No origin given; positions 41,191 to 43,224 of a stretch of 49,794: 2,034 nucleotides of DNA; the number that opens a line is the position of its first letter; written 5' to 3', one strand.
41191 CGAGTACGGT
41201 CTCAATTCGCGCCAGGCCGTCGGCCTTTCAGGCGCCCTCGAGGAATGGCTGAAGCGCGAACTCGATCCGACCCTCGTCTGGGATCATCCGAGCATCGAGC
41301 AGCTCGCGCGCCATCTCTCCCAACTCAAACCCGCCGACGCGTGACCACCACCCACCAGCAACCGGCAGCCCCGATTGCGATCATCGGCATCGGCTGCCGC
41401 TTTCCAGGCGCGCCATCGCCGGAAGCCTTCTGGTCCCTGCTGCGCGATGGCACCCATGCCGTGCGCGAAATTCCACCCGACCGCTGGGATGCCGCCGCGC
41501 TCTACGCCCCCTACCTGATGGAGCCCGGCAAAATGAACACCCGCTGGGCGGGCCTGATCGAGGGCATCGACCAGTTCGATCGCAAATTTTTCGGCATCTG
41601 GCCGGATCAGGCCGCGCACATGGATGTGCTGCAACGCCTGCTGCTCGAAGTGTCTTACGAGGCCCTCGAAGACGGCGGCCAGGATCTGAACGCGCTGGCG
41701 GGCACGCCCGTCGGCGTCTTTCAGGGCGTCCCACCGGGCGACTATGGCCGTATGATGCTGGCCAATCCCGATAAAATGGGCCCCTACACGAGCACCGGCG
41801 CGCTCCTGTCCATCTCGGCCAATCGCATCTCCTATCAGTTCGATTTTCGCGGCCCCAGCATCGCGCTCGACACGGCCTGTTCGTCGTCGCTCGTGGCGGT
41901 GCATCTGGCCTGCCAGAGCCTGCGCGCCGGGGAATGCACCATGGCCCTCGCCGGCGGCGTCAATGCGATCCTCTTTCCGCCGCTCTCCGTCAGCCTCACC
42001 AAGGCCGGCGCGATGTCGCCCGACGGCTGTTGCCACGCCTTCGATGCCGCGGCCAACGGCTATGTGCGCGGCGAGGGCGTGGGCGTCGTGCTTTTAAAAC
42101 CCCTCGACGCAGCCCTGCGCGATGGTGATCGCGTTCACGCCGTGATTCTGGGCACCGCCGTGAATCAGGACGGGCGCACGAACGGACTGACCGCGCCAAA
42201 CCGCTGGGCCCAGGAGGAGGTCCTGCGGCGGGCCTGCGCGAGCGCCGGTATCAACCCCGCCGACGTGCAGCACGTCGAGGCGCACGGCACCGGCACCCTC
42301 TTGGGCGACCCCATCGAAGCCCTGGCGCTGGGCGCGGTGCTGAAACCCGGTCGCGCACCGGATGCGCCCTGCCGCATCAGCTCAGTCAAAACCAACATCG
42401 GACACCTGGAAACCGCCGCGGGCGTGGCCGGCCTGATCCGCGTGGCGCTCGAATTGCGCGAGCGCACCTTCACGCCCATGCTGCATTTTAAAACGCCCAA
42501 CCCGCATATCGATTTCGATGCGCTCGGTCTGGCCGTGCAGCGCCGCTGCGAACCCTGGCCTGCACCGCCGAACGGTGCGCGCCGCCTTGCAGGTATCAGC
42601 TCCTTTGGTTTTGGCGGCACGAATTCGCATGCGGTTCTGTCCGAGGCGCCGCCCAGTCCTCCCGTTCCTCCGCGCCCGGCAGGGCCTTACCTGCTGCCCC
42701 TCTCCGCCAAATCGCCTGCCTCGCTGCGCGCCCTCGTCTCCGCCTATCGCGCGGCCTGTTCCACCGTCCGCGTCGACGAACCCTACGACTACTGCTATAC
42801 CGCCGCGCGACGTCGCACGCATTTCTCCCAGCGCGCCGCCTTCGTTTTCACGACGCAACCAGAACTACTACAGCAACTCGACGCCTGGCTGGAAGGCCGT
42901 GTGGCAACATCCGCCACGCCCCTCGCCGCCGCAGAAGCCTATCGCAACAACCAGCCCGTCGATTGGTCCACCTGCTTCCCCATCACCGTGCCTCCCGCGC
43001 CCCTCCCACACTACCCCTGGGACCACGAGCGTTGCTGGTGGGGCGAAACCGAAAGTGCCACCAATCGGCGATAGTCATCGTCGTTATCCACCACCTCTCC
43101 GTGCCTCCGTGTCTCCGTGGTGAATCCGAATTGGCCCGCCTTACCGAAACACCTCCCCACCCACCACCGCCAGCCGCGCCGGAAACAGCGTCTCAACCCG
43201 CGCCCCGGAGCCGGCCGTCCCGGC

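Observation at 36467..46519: Hybrid lipid cluster: type III PKS-monooxygenase-methyltransferase joined to FAAL, ACP, AT-less KS, plant-type acyl-ACP thioesterase and two desaturases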

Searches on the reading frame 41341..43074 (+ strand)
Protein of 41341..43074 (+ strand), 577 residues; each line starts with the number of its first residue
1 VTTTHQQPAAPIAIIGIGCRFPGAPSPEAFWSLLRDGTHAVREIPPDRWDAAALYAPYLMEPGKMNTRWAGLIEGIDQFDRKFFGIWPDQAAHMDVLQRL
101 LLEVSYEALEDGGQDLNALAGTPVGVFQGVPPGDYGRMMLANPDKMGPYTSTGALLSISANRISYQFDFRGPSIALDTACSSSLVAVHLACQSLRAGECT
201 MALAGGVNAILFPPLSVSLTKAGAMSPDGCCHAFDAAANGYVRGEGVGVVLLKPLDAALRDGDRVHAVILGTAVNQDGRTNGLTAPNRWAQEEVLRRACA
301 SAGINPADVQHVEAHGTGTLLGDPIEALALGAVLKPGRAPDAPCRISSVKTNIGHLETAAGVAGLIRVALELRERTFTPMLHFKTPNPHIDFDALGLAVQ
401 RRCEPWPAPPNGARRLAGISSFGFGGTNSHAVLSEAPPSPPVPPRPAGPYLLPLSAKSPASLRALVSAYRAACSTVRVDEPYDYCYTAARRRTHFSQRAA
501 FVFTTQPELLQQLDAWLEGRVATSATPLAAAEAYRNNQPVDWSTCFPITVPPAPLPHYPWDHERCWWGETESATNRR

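Call 4: search_protein_families(library=pfam, proteins=[window:41341-43074:+])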
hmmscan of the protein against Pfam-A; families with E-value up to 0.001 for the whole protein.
window:41341-43074:+ (577 aa): 6 families
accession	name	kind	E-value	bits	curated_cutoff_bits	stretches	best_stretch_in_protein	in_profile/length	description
PF00109.32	ketoacyl-synt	-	2.2e-87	293.3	20.8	1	10-257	2-251/252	Beta-ketoacyl synthase, N-terminal domain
PF02801.28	Ketoacyl-synt_C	-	3.5e-40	137.1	20.8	1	266-383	1-118/119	Beta-ketoacyl synthase, C-terminal domain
PF16197.11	KAsynt_C_assoc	-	1.7e-15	57.8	33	1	386-483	1-94/111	Ketoacyl-synthetase C-terminal extension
PF22621.2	CurL-like_PKS_C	-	2.2e-13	50.4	27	1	450-513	1-64/64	CurL-like, PKS C-terminal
PF00108.29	Thiolase_N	-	2.4e-06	27.6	26.4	1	172-208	77-113/260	Thiolase, N-terminal domain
PF22336.2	RhiE-like_linker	-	6.2e-05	23.3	27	1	454-520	2-67/67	RhiE-like, KS-MAT linker domain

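Call 21: search_protein_families(library=ncbifam, proteins=[window:41341-43074:+], max_evalue=0.00001)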
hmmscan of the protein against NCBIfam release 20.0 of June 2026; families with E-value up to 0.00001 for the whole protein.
window:41341-43074:+ (577 aa): 19 families
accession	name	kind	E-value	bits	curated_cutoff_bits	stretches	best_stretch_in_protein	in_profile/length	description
NF045894.1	PKS_plus_SDR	equivalog_domain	6.4e-190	633.8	1740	1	11-523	2-519/1515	type I polyketide synthase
NF040607.1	mycolic_Pks13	equivalog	1.3e-156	523.4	2100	1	6-445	97-535/1680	polyketide synthase Pks13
NF041183.1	Pks2_ls1_myc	equivalog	4e-130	435.2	2400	1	10-522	2-521/2086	sulfolipid-1 biosynthesis phthioceranic/hydroxyphthioceranic acid synthase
TIGR02813.1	omega_3_PfaA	subfamily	2.4e-69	233.5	1010.1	2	153-439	179-465/2582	polyketide-type polyunsaturated fatty acid synthase PfaA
TIGR03150.1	fabF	equivalog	2.1e-44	151.8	493.75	1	14-433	5-406/407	beta-ketoacyl-ACP synthase II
NF005589.0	PRK07314.1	subfamily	4e-40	137.8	387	1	16-434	10-410/413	beta-ketoacyl-ACP synthase II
NF004970.0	PRK06333.1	subfamily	7e-40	137.1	525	1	138-434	131-420/424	beta-ketoacyl-ACP synthase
NF053555.1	prodigi_MBC_PigJ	equivalog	2.8e-33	115.2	900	1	151-434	484-757/759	prodigiosin MBC biosynthesis protein PigJ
NF005490.0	PRK07103.1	equivalog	9.9e-33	113.8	445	1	163-434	152-411/414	polyketide beta-ketoacyl:acyl carrier protein synthase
NF058662.1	cispenta_AmcF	equivalog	2.2e-32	112.5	325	1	160-429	109-363/369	cispentacin biosynthesis acyltransferase subunit AmcF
NF005076.0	PRK06501.1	equivalog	2.3e-31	109.1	629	1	149-437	144-424/425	beta-ketoacyl-ACP synthase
NF004618.0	PRK05952.1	equivalog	3e-28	98.8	455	1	160-435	127-382/384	beta-ketoacyl-ACP synthase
NF005916.1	PRK07910.1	equivalog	1.6e-27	96.5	560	1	145-432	136-414/418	KasA/KasB family beta-ketoacyl-ACP synthase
NF006587.0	PRK09116.1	equivalog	2.3e-27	95.8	470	1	158-390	142-370/408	beta-ketoacyl-ACP synthase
NF006274.0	PRK08439.1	equivalog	5.5e-26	91.3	621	1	142-433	124-403/406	beta-ketoacyl-ACP synthase II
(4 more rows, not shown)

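Call 22: find_homologous_proteins(query=window:41341-43074:+, max_evalue=1e-30)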
Query window:41341-43074:+ (577 aa): 7967 proteins with E <= 1e-30 among 8000 candidates; the best 120 are listed.
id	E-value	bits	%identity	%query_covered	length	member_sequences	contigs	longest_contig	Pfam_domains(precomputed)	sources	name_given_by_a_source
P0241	0.0e+0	1339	100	100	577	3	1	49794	PF00109.33,PF22621.3,PF00108.30,PF02801.29,PF16197.12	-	-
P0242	2.4e-215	735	60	97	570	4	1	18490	PF22336.3,PF00109.33,PF22621.3,PF02801.29,PF16197.12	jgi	-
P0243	2.2e-198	679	48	97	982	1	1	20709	PF22336.3,PF00109.33,PF22621.3,PF00550.32,PF00108.30,PF02801.29,PF16197.12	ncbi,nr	ncbi:MAG TPA: beta-ketoacyl synthase N-terminal-like domain-containing protein, partial [Micromonosp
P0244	2.6e-197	675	55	96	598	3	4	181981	PF22336.3,PF00109.33,PF22621.3,PF02801.29,PF16197.12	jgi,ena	jgi:acyl transferase domain-containing protein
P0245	3.4e-197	675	58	96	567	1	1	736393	PF22336.3,PF00109.33,PF22621.3,PF00108.30,PF02801.29,PF16197.12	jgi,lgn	-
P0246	1.7e-196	673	55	96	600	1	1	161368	PF22336.3,PF00109.33,PF22621.3,PF02801.29,PF16197.12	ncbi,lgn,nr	ncbi:MAG TPA: beta-ketoacyl synthase N-terminal-like domain-containing protein [Candidatus Limnocyli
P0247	2.8e-195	669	55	96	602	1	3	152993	PF22336.3,PF00109.33,PF22621.3,PF02801.29,PF16197.12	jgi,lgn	jgi:acyl transferase domain-containing protein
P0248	7.4e-195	667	55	96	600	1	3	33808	PF22336.3,PF00109.33,PF22621.3,PF02801.29,PF16197.12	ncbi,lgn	-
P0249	4.5e-188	645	60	88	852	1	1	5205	PF22336.3,PF00109.33,PF22621.3,PF00550.32,PF02801.29,PF16197.12,PF00698.27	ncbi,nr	ncbi:MAG: acyltransferase domain-containing protein, partial [Candidatus Rokubacteria bacterium]|nr:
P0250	1.5e-187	643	59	89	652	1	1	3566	PF22336.3,PF00109.33,PF22621.3,PF00550.32,PF02801.29,PF16197.12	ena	-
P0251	6.5e-187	641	58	89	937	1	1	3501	PF22336.3,PF00109.33,PF22621.3,PF02801.29,PF16197.12,PF00698.27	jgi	-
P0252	6.4e-186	638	57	88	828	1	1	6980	PF22336.3,PF00109.33,PF22621.3,PF02801.29,PF16197.12,PF00698.27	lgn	-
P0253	2.3e-185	636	59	88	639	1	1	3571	PF22336.3,PF00109.33,PF22621.3,PF00550.32,PF02801.29,PF16197.12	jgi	-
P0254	6.3e-184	631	59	89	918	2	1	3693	PF22336.3,PF00109.33,PF22621.3,PF00550.32,PF02801.29,PF16197.12,PF00698.27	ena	-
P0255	1.5e-182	627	65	78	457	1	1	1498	PF00109.33,PF02801.29,PF16197.12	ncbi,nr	ncbi:MAG: polyketide synthase, partial [Nitrospira sp.]|nr:polyketide synthase [Nitrospira sp.]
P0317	7.8e-167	575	48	98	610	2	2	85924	PF22336.3,PF00109.33,PF22621.3,PF00108.30,PF02801.29,PF16197.12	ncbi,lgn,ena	ncbi:MAG TPA: beta-ketoacyl synthase N-terminal-like domain-containing protein [Pyrinomonadaceae bac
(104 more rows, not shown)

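Call 23: find_encoding_contigs(protein=P0245, flank=10000, max_places=1)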
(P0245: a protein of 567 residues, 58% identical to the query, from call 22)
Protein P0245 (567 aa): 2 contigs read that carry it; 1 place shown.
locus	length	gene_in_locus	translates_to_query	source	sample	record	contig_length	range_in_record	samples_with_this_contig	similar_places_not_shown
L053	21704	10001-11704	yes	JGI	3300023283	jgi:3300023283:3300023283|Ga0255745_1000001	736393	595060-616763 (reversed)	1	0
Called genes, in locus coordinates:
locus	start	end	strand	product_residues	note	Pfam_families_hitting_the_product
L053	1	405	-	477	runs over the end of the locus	PF01743:PolyA_pol, PF12627:PolyA_pol_RNAbd, PF01966:HD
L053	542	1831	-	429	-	PF03952:Enolase_N, PF00113:Enolase_C, PF13378:MR_MLE_C (weak)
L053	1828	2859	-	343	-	PF01636:APH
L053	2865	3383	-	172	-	PF07295:DUF1451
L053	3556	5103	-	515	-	PF01019:G_glu_transpept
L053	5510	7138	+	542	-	PF22148:Fervidolysin_NPro-like, PF00082:Peptidase_S8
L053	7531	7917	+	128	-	PF00550:PP-binding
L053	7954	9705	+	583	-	PF00501:AMP-binding, PF23024:AMP-dom_DIP2-like, PF24919:Mug62 (weak)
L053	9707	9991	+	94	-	PF00550:PP-binding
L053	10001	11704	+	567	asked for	PF00109:ketoacyl-synt, PF00108:Thiolase_N (weak), PF02801:Ketoacyl-synt_C, PF16197:KAsynt_C_assoc, PF22621:CurL-like_PKS_C, PF22336:RhiE-like_linker (weak)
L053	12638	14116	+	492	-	PF13727:CoA_binding_3, PF02397:Bac_transf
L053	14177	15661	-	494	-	PF00817:IMS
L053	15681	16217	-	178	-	-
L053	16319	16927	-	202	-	PF01726:LexA_DNA_bind, PF00717:Peptidase_S24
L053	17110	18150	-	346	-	PF00072:Response_reg, PF00211:Guanylate_cyc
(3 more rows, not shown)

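Call 24: find_encoding_contigs(protein=P0246, flank=10000, max_places=1)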
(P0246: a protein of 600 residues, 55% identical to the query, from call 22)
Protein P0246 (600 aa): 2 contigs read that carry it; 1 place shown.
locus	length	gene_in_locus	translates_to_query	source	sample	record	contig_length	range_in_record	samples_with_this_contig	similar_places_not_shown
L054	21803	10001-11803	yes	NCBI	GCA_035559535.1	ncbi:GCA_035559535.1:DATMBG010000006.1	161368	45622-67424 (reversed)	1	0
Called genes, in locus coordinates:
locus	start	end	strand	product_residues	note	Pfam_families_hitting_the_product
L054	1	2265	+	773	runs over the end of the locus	PF25954:Beta-barrel_RND_2, PF25989:YknX_C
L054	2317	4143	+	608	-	PF00501:AMP-binding, PF23024:AMP-dom_DIP2-like, PF24919:Mug62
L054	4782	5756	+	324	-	PF00487:FA_desaturase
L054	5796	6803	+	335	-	PF00487:FA_desaturase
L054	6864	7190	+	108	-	PF00550:PP-binding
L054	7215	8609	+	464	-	PF00067:p450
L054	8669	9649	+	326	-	PF03279:Lip_A_acyltrans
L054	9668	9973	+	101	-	PF00550:PP-binding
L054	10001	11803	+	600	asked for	PF00109:ketoacyl-synt, PF02801:Ketoacyl-synt_C, PF16197:KAsynt_C_assoc, PF22336:RhiE-like_linker, PF22621:CurL-like_PKS_C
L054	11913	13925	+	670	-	PF07715:Plug, PF00593:TonB_dep_Rec_b-barrel, PF14905:OMP_b-brl_3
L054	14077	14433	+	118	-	-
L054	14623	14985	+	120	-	-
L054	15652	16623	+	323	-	PF03279:Lip_A_acyltrans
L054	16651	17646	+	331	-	PF03279:Lip_A_acyltrans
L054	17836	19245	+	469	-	PF02449:Glyco_hydro_42 (weak)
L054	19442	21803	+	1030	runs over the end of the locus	PF16655:PhoD_N (weak), PF25077:DUF7800, PF09423:PhoD, PF01839:FG-GAP (faint), PF13517:FG-GAP_3, PF07593:UnbV_ASPIC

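Call 25: find_encoding_contigs(protein=P0317, flank=10000, max_places=1)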
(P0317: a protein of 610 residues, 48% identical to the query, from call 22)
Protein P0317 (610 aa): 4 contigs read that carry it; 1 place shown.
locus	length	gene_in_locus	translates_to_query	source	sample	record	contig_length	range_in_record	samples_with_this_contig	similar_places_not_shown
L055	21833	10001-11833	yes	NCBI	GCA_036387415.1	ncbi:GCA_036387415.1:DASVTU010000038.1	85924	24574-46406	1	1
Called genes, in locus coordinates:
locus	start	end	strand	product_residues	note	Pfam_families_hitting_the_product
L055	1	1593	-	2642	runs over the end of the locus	PF26549:Tricorn_N, PF26550:Tricorn_2nd, PF07676:PD40, PF26549:Tricorn_N, PF07676:PD40, PF26549:Tricorn_N, PF26550:Tricorn_2nd, PF26549:Tricorn_N, +7 more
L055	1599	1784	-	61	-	-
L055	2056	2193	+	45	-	-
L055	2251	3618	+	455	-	PF05048:NosD (faint), PF13229:Beta_helix (faint)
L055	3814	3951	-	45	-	-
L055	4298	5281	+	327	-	PF02668:TauD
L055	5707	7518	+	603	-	PF00501:AMP-binding, PF23024:AMP-dom_DIP2-like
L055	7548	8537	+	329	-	PF00487:FA_desaturase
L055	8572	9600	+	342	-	PF00487:FA_desaturase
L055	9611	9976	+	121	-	PF23297:ACP_SdgA_C (weak), PF00550:PP-binding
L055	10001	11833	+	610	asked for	PF00109:ketoacyl-synt, PF00108:Thiolase_N (faint), PF02801:Ketoacyl-synt_C, PF16197:KAsynt_C_assoc, PF22336:RhiE-like_linker, PF22621:CurL-like_PKS_C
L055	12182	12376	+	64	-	-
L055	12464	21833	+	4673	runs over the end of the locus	PF00109:ketoacyl-synt, PF02801:Ketoacyl-synt_C, PF16197:KAsynt_C_assoc, PF22336:RhiE-like_linker, PF22621:CurL-like_PKS_C, PF00550:PP-binding, PF00202:Aminotran_3, PF00668:Condensation, +18 more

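Call 36: search_protein_families(library=pfam, proteins=[L054:8669-9649:+], max_evalue=0.001)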
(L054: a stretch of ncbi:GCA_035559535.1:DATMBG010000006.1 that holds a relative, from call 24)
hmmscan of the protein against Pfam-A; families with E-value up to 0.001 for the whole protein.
L054:8669-9649:+ (326 aa): 1 family
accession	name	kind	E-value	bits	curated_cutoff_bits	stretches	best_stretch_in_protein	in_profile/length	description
PF03279.18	Lip_A_acyltrans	-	2.1e-17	63.7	22.3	1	18-299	23-287/295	Bacterial lipid A biosynthesis acyltransferase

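Call 48: search_solved_structures(query=window:41341-43074:+, max_evalue=1e-60)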
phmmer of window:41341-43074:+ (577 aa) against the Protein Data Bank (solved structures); distinct sequences matched with E-value up to 1e-60: 76 (the best 60 are shown).
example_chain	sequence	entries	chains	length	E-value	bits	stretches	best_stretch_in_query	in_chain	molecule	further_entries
7zma_A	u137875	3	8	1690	1.5e-225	753.7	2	6-541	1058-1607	Putative polyketide synthase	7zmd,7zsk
4mz0_A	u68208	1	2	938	1e-140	473.5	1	7-524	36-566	CurL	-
9jj9_B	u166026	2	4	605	2.1e-134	452.7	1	10-567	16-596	Polyketide synthase GfsA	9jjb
7uwr_A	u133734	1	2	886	1.7e-133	449.7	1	11-438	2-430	Narbonolide/10-deoxymethynolide synthase PikA1, modules 1 and 2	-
8in9_A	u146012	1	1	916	4.3e-131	441.8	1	10-525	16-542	Polyketide synthase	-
7vee_A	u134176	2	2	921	1.8e-129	436.4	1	10-525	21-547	Polyketide synthase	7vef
9iyw_A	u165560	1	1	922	1.8e-129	436.4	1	10-525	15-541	Polyketide synthase,GfsA KSQ-AncAT chimeric protein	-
4zdn_A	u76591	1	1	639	1.3e-122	413.7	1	10-519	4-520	AT-less polyketide synthase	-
4na1_A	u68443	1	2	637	9.9e-120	404.3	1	10-524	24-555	Polyketide synthase PksJ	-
7s6b_A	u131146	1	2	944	5.1e-119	401.9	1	7-504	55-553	Polyketide synthase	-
7s6c_A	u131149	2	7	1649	1.6e-118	400.2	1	8-504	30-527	6-deoxyerythronolide-B synthase EryA2, modules 3 and 4, Lsd14 Polyketide synthase fusion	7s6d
4na2_A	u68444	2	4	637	3.1e-118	399.3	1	10-524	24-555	Polyketide synthase PksJ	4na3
8cuy_A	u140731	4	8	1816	1.2e-117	397.3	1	10-447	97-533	Polyketide synthase PKS13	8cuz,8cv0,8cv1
7uk4_A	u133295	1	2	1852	1.3e-117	397.3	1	10-447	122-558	Polyketide synthase PKS13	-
7zmc_A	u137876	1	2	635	1.3e-117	397.3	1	9-540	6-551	Putative polyketide synthase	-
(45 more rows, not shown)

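Call 49: search_solved_structures(query=window:41341-43074:+, max_evalue=1e-200, show_alignments=1)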
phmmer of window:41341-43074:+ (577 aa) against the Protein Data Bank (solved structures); distinct sequences matched with E-value up to 1e-200: 1.
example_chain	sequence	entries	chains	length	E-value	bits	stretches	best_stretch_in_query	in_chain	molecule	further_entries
7zma_A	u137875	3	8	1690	1.5e-225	753.7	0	6-541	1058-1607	Putative polyketide synthase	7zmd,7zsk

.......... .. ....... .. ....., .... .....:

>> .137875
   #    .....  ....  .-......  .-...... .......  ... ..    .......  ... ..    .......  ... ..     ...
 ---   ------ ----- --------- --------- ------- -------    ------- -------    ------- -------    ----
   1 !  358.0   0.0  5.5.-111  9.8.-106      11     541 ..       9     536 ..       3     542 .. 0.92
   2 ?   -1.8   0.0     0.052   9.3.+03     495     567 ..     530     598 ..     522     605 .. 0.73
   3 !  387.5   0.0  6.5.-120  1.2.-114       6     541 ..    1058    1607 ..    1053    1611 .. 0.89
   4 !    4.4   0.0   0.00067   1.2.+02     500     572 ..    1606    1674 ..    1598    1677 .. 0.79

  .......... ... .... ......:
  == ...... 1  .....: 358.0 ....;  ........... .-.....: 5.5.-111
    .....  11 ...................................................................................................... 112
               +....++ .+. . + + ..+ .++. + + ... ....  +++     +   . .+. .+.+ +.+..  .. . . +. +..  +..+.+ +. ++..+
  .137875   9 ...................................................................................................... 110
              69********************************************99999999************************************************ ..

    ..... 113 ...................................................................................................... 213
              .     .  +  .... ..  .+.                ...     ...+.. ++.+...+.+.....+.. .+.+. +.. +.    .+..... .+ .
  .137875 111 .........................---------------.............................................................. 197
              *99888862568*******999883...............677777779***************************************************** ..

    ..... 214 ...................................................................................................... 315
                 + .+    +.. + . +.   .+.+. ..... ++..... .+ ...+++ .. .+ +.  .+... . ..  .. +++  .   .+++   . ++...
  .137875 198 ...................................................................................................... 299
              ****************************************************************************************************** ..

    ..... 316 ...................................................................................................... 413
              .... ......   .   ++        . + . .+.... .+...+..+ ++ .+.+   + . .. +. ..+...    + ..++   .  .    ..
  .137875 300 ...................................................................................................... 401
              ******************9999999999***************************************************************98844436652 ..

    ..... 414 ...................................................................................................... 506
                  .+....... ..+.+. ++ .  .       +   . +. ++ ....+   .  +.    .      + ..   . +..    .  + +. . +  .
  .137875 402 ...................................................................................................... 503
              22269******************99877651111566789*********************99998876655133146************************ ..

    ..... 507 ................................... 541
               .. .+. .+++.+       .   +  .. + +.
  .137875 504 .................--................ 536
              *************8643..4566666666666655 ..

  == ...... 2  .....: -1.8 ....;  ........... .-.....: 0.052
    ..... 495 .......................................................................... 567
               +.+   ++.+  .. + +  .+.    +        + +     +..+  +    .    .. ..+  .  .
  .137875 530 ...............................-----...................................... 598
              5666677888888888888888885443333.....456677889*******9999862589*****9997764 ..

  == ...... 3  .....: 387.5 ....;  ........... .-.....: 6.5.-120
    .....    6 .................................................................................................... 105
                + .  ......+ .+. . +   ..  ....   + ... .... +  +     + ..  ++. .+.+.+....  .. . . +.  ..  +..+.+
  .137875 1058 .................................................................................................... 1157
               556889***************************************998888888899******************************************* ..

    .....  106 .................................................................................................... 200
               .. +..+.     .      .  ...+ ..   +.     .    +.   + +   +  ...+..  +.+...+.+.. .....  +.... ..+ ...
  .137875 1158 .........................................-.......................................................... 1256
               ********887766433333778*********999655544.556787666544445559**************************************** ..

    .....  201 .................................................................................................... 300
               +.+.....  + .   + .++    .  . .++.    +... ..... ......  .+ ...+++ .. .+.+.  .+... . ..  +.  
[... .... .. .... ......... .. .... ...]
